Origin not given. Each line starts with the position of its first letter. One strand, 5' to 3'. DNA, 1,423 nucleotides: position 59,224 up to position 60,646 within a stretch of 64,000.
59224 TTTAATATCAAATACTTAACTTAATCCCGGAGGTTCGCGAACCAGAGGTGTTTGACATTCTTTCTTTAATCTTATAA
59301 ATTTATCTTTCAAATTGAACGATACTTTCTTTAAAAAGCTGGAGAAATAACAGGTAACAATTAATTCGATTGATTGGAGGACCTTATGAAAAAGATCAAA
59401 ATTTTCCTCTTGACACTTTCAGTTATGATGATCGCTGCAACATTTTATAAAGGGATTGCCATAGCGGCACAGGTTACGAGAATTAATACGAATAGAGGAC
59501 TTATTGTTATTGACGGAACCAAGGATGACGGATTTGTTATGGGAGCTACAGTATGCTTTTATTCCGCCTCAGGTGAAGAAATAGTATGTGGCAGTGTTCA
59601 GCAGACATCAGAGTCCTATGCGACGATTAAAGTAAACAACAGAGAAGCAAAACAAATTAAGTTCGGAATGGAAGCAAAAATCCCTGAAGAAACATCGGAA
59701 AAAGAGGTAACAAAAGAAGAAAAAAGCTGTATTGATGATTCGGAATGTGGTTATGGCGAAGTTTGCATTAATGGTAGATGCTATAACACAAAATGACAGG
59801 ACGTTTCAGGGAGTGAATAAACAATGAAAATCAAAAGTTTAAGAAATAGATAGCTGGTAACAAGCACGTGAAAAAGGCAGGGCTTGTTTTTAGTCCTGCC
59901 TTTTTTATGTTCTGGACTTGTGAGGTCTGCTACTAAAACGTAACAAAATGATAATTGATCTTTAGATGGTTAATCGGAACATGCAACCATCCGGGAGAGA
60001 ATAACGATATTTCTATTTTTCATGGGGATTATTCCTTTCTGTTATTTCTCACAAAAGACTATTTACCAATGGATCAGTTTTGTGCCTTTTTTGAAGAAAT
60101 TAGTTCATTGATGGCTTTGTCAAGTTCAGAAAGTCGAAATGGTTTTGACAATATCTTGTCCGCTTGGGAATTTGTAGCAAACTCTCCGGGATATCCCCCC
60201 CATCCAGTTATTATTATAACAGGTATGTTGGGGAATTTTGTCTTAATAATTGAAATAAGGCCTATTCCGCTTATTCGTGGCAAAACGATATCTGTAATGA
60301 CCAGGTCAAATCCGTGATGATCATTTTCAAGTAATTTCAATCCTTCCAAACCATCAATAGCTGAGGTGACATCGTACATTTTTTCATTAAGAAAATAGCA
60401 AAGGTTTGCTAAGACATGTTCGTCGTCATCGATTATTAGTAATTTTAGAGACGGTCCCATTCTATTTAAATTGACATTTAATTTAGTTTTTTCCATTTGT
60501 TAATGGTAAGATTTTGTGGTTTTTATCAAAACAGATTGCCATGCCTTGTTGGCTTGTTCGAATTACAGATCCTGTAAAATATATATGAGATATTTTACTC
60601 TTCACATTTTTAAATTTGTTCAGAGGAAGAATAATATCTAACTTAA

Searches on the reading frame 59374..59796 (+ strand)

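Call 53: search_protein_families(library=pfam, proteins=[window:59374-59796:+], max_evalue=0.01)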
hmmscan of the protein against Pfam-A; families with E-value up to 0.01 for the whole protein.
window:59374-59796:+ (140 aa): 2 families
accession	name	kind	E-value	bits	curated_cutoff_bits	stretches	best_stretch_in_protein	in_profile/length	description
PF04706.18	Dickkopf_N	-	0.00029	21.6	25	1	111-136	25-50/51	Dickkopf N-terminal cysteine-rich region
PF23416.1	DUF7107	-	0.0016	19.2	24.6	1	116-137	26-47/48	Domain of unknown function (DUF7107)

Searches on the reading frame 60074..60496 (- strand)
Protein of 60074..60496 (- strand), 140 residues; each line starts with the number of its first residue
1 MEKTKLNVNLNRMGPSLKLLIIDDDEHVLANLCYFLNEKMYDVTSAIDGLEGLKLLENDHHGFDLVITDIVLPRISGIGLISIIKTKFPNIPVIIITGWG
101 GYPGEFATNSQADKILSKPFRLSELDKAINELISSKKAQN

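Call 53: search_protein_families(library=pfam, proteins=[window:60074-60496:-], max_evalue=0.01)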
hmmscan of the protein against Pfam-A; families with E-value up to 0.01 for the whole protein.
window:60074-60496:- (140 aa): 1 family
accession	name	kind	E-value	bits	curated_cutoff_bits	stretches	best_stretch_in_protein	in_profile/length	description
PF00072.30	Response_reg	-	9e-22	77.8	30.2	1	20-130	2-111/111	Response regulator receiver domain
